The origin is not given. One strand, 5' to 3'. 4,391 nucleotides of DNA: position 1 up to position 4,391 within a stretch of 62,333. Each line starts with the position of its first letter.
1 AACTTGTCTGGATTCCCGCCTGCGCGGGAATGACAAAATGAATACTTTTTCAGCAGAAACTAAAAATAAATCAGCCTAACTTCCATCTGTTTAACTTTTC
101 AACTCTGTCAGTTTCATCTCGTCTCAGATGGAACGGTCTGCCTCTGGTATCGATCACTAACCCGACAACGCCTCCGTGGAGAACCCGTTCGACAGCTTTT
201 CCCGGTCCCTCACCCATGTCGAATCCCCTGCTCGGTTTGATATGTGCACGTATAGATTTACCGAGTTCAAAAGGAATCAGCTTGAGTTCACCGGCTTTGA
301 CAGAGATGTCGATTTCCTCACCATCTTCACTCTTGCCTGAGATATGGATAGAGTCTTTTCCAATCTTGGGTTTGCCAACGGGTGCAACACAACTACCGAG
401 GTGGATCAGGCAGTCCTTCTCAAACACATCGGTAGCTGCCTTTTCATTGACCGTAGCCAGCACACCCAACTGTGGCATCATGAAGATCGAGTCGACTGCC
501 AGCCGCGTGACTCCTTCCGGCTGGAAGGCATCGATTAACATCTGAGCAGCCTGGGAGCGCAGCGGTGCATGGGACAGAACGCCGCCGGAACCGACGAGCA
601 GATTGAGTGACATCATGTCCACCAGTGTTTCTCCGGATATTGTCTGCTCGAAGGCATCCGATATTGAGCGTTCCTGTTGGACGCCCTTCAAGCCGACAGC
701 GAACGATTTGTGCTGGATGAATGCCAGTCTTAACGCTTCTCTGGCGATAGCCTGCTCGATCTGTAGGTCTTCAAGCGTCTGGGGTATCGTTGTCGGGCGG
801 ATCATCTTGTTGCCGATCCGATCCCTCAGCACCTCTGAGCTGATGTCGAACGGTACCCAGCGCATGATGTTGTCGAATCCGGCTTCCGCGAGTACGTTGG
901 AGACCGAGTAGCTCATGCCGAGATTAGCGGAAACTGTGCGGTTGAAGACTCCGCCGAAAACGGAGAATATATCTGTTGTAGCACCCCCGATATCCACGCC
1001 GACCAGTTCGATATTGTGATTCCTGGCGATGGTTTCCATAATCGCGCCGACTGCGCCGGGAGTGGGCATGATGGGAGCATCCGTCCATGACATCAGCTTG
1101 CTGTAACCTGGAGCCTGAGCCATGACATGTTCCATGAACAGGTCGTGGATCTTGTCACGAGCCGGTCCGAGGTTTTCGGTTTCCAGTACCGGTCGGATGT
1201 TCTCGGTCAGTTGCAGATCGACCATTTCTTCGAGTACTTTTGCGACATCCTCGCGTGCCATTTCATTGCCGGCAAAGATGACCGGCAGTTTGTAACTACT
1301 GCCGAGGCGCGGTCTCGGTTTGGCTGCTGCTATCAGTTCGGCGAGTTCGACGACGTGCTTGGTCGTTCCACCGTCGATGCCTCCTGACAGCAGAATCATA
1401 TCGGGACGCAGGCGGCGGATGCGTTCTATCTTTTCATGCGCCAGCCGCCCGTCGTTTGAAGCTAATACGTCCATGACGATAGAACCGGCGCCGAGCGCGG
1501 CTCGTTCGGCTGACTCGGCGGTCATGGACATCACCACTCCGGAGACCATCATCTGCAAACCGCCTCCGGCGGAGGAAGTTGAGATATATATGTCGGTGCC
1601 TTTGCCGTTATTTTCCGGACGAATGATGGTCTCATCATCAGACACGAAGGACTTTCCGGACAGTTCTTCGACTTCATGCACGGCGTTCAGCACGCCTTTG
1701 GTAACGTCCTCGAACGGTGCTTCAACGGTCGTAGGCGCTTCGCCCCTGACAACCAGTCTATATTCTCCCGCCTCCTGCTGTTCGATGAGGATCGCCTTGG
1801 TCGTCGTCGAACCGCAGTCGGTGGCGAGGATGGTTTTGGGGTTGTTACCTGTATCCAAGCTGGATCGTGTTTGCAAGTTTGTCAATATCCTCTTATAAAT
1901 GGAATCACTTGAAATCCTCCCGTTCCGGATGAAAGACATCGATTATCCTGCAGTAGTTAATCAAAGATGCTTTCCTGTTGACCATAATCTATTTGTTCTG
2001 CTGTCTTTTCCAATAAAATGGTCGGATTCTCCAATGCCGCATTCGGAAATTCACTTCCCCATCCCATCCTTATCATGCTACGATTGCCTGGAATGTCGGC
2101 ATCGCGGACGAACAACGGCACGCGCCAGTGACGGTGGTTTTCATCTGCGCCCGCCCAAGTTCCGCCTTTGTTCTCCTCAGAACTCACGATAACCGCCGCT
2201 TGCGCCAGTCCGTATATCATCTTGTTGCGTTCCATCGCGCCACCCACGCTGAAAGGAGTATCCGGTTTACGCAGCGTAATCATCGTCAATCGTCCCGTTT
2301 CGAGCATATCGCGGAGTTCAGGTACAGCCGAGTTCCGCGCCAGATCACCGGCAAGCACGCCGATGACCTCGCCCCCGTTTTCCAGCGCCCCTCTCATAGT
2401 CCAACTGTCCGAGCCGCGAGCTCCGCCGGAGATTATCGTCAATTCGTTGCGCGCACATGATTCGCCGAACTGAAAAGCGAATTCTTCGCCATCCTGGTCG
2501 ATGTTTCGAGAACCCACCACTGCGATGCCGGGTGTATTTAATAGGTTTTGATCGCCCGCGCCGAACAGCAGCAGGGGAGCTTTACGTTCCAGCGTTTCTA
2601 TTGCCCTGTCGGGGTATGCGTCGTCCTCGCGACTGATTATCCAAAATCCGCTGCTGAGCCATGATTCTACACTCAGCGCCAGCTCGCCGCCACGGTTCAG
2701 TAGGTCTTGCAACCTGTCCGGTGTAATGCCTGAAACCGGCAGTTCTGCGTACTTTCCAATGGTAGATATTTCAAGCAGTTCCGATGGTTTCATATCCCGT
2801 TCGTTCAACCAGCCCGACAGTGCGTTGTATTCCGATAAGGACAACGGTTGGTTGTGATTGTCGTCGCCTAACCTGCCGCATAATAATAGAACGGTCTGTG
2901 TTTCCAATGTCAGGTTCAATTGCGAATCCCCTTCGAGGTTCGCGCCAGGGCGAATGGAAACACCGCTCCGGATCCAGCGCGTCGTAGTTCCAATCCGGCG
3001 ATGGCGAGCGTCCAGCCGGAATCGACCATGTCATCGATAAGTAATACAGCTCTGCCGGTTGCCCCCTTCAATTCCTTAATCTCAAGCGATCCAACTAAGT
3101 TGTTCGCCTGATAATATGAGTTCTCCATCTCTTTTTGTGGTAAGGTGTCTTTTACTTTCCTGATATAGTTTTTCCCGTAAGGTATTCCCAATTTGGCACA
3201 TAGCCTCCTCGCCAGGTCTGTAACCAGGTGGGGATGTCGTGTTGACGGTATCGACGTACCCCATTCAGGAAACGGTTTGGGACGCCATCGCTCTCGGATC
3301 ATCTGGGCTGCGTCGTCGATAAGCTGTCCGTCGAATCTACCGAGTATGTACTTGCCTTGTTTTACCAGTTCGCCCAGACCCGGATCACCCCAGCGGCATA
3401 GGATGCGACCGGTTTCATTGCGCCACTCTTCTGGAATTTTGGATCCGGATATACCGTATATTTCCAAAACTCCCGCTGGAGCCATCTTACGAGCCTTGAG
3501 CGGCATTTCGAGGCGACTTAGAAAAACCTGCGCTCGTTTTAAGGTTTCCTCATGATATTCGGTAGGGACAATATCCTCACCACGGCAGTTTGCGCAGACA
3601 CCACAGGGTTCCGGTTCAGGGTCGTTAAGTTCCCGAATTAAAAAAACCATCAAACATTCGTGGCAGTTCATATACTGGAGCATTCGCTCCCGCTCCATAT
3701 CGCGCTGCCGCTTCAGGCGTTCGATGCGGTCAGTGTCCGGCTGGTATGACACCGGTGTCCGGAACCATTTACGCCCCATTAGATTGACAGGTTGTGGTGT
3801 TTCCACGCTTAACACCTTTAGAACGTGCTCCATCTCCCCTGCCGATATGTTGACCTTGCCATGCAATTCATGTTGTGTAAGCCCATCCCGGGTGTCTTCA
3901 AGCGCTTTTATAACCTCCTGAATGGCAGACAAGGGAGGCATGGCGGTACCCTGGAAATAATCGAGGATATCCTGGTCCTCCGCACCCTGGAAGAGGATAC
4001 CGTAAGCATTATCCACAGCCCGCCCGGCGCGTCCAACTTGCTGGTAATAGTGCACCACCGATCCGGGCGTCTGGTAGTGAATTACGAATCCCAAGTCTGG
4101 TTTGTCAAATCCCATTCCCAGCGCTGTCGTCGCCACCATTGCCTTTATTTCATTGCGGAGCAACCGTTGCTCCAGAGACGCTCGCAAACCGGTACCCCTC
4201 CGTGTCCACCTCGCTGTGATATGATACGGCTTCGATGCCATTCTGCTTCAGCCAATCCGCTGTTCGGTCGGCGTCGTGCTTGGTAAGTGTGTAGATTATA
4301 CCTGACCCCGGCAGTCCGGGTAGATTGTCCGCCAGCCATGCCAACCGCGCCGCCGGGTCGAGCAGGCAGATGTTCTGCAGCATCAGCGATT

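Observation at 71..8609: Eight co-directional genes form a conflict-type islet: caspase-FGE, 2TM/small/MNT/HEPN cassette, RecQ-PRTase/DprA pair, GlmL-like ATPase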

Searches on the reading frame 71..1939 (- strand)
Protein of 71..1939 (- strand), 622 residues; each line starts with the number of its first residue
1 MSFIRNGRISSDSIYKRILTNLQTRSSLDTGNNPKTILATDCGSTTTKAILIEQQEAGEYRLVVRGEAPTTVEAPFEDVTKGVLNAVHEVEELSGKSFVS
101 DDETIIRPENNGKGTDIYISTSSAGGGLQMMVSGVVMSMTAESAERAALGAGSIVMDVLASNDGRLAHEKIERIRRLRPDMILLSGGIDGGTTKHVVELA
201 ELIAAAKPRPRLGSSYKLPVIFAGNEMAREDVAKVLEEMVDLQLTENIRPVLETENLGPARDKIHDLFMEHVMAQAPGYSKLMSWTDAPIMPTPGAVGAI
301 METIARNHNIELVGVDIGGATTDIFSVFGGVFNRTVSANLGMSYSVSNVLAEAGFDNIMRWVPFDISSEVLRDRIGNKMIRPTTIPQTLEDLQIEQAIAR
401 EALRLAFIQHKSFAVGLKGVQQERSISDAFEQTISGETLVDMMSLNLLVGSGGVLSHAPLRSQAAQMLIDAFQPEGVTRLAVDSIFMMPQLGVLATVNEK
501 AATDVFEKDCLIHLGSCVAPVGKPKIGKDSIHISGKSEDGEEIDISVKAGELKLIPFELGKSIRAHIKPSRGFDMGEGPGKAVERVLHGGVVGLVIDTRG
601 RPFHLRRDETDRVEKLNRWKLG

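Call 3: search_protein_families(library=pfam, proteins=[window:71-1939:-], max_evalue=0.01)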
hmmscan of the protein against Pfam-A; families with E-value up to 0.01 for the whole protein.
window:71-1939:- (622 aa): 3 families
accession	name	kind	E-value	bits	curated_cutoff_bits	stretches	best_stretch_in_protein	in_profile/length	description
PF13941.12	MutL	-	3.8e-128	428.5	27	1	37-510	1-450/450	MutL protein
PF01968.24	Hydantoinase_A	-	1e-05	25.4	22.9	1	295-340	65-109/291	Hydantoinase/oxoprolinase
PF05378.19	Hydant_A_N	-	0.0022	18.2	25.2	0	39-95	3-51/176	Hydantoinase/oxoprolinase N-terminal region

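Call 4: search_protein_families(library=padloc, proteins=[window:71-1939:-], max_evalue=0.01)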
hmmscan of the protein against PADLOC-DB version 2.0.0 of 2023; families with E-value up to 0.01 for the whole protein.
window:71-1939:- (622 aa): 0 families

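Call 5: search_protein_families(library=ncbifam, proteins=[window:71-1939:-], max_evalue=0.01)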
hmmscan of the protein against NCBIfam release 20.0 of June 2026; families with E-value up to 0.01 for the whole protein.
window:71-1939:- (622 aa): 3 families
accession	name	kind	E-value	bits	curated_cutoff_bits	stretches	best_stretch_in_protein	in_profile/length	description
NF040745.1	accessory_GlmL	equivalog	3.2e-68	230.6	475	1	38-508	2-455/459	methylaspartate mutase accessory protein GlmL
NF040744.1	ornith_Or-4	equivalog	1.2e-63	215.4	600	1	37-509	3-446/448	GlmL-related ornithine degradation protein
TIGR01319.1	glmL_fam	subfamily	7.4e-46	157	204.05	1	41-506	2-451/456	GlmL family protein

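Call 78: list_cluster_members(proteins=[window:4153-5028:-, window:71-1939:-, window:5186-5575:-])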
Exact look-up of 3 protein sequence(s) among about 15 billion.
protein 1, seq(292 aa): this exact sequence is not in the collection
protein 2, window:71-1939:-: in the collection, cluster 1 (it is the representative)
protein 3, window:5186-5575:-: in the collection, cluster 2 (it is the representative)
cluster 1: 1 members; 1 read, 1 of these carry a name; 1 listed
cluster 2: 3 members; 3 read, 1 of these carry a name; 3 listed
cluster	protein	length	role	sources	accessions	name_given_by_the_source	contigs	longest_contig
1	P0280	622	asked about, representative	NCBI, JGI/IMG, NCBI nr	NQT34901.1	glutamate mutase L [bacterium]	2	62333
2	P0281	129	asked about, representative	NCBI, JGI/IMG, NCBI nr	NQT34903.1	HEPN domain-containing protein [bacterium]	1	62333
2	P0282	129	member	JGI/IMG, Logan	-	-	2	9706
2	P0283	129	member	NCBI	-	-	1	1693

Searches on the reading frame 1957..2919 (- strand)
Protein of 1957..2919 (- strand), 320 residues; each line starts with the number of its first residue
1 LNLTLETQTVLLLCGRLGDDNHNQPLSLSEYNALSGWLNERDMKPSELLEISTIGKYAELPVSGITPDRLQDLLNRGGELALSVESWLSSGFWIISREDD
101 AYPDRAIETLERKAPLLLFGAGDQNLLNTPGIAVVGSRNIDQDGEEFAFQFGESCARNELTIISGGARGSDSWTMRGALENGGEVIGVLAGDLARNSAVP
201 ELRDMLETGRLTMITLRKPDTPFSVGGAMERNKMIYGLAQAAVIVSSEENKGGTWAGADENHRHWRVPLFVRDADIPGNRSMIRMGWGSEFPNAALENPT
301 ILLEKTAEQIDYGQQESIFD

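Call 3: search_protein_families(library=pfam, proteins=[window:1957-2919:-], max_evalue=0.01)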
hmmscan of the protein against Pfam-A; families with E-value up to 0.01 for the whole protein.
window:1957-2919:- (320 aa): 2 families
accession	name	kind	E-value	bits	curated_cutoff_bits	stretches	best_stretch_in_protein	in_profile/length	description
PF02481.21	DNA_processg_A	-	2.6e-34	118.7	29.6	1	90-285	5-205/212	DNA recombination-mediator protein A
PF18306.6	LDcluster4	-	2.6e-08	34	26.3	1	132-195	4-68/151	SLOG cluster4 family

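Call 4: search_protein_families(library=padloc, proteins=[window:1957-2919:-], max_evalue=0.01)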
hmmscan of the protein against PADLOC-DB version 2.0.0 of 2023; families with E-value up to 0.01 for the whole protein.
window:1957-2919:- (320 aa): 3 families
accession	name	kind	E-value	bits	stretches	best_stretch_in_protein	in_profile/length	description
PDLC03927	PsyrA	-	9.2e-96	319.4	1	1-299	1-300/398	-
PDLC03961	ShosA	-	1.5e-21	75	1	90-266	77-253/303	-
PDLC02997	ShosA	-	0.00023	18.5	1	87-196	90-197/327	-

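Call 5: search_protein_families(library=ncbifam, proteins=[window:1957-2919:-], max_evalue=0.01)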
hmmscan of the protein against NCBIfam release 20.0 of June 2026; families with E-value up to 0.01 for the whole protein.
window:1957-2919:- (320 aa): 3 families
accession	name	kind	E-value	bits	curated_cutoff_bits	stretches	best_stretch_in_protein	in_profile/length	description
TIGR00732.1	dprA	equivalog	1.3e-23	83.3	191.15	1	94-264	11-180/220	DNA-processing protein DprA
NF008007.0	PRK10736.1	equivalog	1.6e-19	70.3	495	1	58-252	37-232/374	DNA-protecting protein DprA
TIGR00725.1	TIGR00725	hypoth_equivalog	8.8e-09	35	106.9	1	132-243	4-119/159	TIGR00725 family protein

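Call 66: search_solved_structures(query=window:1957-2919:-, max_evalue=0.01)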
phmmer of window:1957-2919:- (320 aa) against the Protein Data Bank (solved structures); distinct sequences matched with E-value up to 0.01: 6.
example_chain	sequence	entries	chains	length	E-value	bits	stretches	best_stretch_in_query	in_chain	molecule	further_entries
3uqz_A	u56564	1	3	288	2.2e-13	53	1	96-253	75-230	DNA processing protein DprA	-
3maj_A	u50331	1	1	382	1.4e-07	34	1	83-286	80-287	DNA processing chain A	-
5mll_A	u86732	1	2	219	1.3e-06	30.8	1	112-273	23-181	DNA processing chain A (DprA)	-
4ljr_A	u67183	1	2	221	1.3e-06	30.8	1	112-273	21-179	DNA processing chain A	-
4ljk_A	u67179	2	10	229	1.5e-06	30.6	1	112-273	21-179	DNA processing chain A (DprA)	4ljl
1rcu_A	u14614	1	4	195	0.0027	19.9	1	145-234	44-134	conserved hypothetical protein VT76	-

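Call 85: search_dna_similar(query=window:1957-2919:-, collection=plasmids, mode=protein, max_rows=12, max_evalue=1e-20)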
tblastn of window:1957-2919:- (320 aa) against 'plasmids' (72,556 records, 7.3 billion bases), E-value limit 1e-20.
Records with a match: 4; places in all: 4; records where one place covers at least 80% of the query: 3.
Best place of each record, by identity: <60% 4.
By first word of the organism name: Nostoc 1; Acinetobacter 1; Sinorhizobium 1; Escherichia 1.
By predicted mobility (MOB-suite, as given by PLSDB): non-mobilizable 3; conjugative 1.
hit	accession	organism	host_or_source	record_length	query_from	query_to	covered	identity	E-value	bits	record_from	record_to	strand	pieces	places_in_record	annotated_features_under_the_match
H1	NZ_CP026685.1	Nostoc sp. 'Peltigera membranacea cyanobiont' N6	Lichen thallus,Peltigera membranacea ...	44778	6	320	98%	38.1%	8e-62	219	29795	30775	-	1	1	DNA-processing protein DprA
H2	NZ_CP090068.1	Acinetobacter sp. SH20PTE14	pig manure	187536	8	286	87%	39.4%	8e-56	202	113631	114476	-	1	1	DNA-processing protein DprA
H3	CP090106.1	Sinorhizobium meliloti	Medicago,Cell culture,Plant nodule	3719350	3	252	78%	40.3%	2e-41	160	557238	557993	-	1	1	none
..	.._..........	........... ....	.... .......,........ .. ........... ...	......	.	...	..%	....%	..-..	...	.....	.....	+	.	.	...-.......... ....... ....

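Call 86: get_annotated_region(hit=H1, flank=6000)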
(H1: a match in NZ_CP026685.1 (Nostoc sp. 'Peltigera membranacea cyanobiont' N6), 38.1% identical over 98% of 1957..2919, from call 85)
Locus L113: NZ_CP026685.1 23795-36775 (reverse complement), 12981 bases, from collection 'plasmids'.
description: Nostoc sp. 'Peltigera membranacea cyanobiont' N6 plasmid pNPM3, complete sequence
organism: Nostoc sp. 'Peltigera membranacea cyanobiont' N6 (NCBI taxid 1261031)
taxonomy: Bacteria; Cyanobacteriota; Cyanophyceae; Nostocales; Nostocaceae; Nostoc; Nostoc sp. 'Peltigera membranacea cyanobiont' N6
host: -; source: Lichen thallus,Peltigera membranacea thallus; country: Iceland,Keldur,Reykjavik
typing (MOB-suite, as given by PLSDB): non-mobilizable
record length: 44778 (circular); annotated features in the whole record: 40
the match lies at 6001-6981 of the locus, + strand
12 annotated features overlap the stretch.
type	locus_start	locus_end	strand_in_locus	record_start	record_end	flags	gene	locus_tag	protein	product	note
CDS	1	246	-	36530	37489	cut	-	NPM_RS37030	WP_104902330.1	hypothetical protein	-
CDS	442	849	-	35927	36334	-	-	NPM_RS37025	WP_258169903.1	reverse transcriptase N-terminal domain-containing protein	-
CDS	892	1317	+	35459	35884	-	-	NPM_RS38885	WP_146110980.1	hypothetical protein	-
CDS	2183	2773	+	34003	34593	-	-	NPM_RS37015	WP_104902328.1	ParA family protein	-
CDS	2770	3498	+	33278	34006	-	-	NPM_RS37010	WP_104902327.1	ParB N-terminal domain-containing protein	-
CDS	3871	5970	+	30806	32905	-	-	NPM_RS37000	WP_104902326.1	RecQ family ATP-dependent DNA helicase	GO:0006310 - DNA recombination [Evidence IEA]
CDS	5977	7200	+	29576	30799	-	-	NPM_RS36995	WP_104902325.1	DNA-processing protein DprA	GO:0030420 - establishment of competence for transformation [Evidence IEA]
CDS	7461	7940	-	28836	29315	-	-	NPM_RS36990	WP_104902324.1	hypothetical protein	-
CDS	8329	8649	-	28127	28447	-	-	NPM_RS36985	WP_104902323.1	hypothetical protein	-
CDS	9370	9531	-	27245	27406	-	-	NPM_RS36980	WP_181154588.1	hypothetical protein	-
CDS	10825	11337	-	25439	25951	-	-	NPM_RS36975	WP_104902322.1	hypothetical protein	-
CDS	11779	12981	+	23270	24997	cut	mobV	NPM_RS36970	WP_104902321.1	MobV family relaxase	GO:0006310 - DNA recombination [Evidence IEA]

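Call 87: get_annotated_region(hit=H2, flank=6000)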
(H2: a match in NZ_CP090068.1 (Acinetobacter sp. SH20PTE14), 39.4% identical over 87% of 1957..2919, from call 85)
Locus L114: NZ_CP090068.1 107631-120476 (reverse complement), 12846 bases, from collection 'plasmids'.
description: Acinetobacter sp. SH20PTE14 plasmid pYUSHP14-1, complete sequence
organism: Acinetobacter sp. SH20PTE14 (NCBI taxid 2905879)
taxonomy: Bacteria; Pseudomonadota; Gammaproteobacteria; Moraxellales; Moraxellaceae; Acinetobacter; Acinetobacter sp. SH20PTE14
host: -; source: pig manure; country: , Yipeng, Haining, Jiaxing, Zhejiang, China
typing (MOB-suite, as given by PLSDB): non-mobilizable
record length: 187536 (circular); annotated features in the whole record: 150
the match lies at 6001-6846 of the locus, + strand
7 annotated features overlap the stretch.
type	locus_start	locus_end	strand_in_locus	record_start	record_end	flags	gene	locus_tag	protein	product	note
CDS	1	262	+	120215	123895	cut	brxC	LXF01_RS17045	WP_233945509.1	BREX system P-loop protein BrxC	-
CDS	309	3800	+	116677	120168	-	pglX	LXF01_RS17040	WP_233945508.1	BREX-1 system adenine-specific DNA-methyltransferase PglX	GO:0006306 - DNA methylation [Evidence IEA]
CDS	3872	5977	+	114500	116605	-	-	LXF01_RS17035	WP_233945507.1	RecQ family ATP-dependent DNA helicase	GO:0006310 - DNA recombination [Evidence IEA]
CDS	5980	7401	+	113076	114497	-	-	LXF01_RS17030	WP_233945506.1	DNA-processing protein DprA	GO:0009294 - DNA-mediated transformation [Evidence IEA]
CDS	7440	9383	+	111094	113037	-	-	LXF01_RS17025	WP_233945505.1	DUF262 domain-containing protein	-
CDS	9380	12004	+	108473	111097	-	pglZ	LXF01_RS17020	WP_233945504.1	BREX-1 system phosphatase PglZ type A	-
CDS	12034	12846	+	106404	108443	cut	brxL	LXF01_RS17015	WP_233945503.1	protease Lon-related BREX system protein BrxL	GO:0008150 - biological_process [Evidence IEA]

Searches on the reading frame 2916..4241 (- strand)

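Call 3: search_protein_families(library=pfam, proteins=[window:2916-4241:-], max_evalue=0.01)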
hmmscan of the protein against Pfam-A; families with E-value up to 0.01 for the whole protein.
window:2916-4241:- (441 aa): 3 families
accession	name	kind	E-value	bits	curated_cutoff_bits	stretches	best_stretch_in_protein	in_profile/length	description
PF00271.37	Helicase_C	-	8.3e-10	39.3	23.5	1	20-75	54-109/110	Helicase conserved C-terminal domain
PF00156.33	Pribosyltran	-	0.00024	20.9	26.3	1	342-421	46-112/158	Phosphoribosyl transferase domain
PF16124.10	RecQ_Zn_bind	-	0.0011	20.1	25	1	177-220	21-66/66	RecQ zinc-binding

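Call 4: search_protein_families(library=padloc, proteins=[window:2916-4241:-], max_evalue=0.01)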
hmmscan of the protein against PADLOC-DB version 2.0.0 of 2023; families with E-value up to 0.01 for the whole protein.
window:2916-4241:- (441 aa): 31 families (the best 25 are shown)
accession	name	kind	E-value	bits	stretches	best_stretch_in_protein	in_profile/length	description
PDLC03928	PsyrT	-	1.8e-140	467.4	1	19-437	279-686/689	-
PDLC02870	DpdF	-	2.5e-27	93.6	1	19-232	264-476/534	DpdF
PDLC02864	DpdF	-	6.6e-22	76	1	16-116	269-369/610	DpdF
PDLC02866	DpdF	-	5.3e-18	63.6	1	198-434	1-253/255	DpdF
PDLC02861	DpdF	-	2.1e-17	60.7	1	19-89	277-347/611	DpdF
PDLC02865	DpdF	-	6.2e-17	58.5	1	25-259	1020-1249/1499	DpdF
PDLC02869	DpdF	-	7.5e-13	46.6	1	365-436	2-71/74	DpdF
PDLC02863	DpdF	-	2.9e-12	44.2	1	33-86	102-155/488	DpdF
PDLC02867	DpdF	-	6.8e-12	42.5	1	18-96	411-489/855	DpdF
PDLC02857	DpdF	-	1e-11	41.7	1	30-94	483-547/911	DpdF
PDLC02872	DpdF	-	5.3e-11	39.8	1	31-92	451-512/859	DpdF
PDLC02859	DpdF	-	1.4e-10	38.2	1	10-82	353-422/545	DpdF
PDLC02855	DpdF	-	1.7e-10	37.8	1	29-75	423-469/825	DpdF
PDLC02860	DpdF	-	2.4e-09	34.4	1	30-76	164-210/547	DpdF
PDLC01089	C3a193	-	8.9e-08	28.9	1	25-77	531-584/983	poss. alt. Cas3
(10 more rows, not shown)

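Call 5: search_protein_families(library=ncbifam, proteins=[window:2916-4241:-], max_evalue=0.01)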
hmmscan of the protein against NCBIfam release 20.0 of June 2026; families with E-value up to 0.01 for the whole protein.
window:2916-4241:- (441 aa): 23 families
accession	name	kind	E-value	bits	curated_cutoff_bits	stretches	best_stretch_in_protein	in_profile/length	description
TIGR01389.1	recQ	equivalog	6.1e-26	91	640.2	2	19-97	262-340/591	DNA helicase RecQ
TIGR00614.1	recQ_fam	subfamily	1.4e-18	67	219.8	1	19-90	264-335/470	RecQ family ATP-dependent DNA helicase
NF008279.0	PRK11057.1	equivalog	7.3e-14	51.1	1015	1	18-89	273-344/608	ATP-dependent DNA helicase RecQ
NF041063.1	DpdF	equivalog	1.4e-13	50.4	550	1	26-92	423-489/813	protein DpdF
TIGR03817.1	DECH_helic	hypoth_equivalog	1.9e-08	33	874.1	1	20-85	318-383/742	helicase/secretion neighborhood putative DEAH-box helicase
NF010338.0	PRK13767.1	equivalog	1.7e-07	29.9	849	1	18-78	328-388/877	ATP-dependent helicase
TIGR04121.1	DEXH_lig_assoc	equivalog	5.3e-07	27.7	850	1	19-124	290-394/804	ligase-associated DNA damage response DEXH box helicase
NF007284.0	PRK09751.1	equivalog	1.5e-06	25.7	1496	1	20-94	364-438/1538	ATP-dependent helicase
NF041067.1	DpdJ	equivalog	2.6e-06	25.4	800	1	33-75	574-616/1482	protein DpdJ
NF008394.0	PRK11192.1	equivalog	1.3e-05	24.2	507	1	25-96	291-362/441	ATP-dependent RNA helicase SrmB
NF008616.0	PRK11595.1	equivalog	5.4e-05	22.8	304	1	343-435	137-226/227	DNA utilization protein GntX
NF002618.0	PRK02269.1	equivalog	0.0008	19.1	460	0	393-429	213-250/321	ribose-phosphate diphosphokinase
TIGR00201.1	comF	subfamily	0.001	19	233.55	1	356-434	115-190/190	ComF family protein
NF002340.1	PRK01297.1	equivalog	0.0012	17.7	564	1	29-90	297-358/372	ATP-dependent RNA helicase RhlB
NF053631.1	RNA_helic_CshA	equivalog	0.0017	17.3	646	1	23-95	279-351/434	degradosome RNA helicase CshA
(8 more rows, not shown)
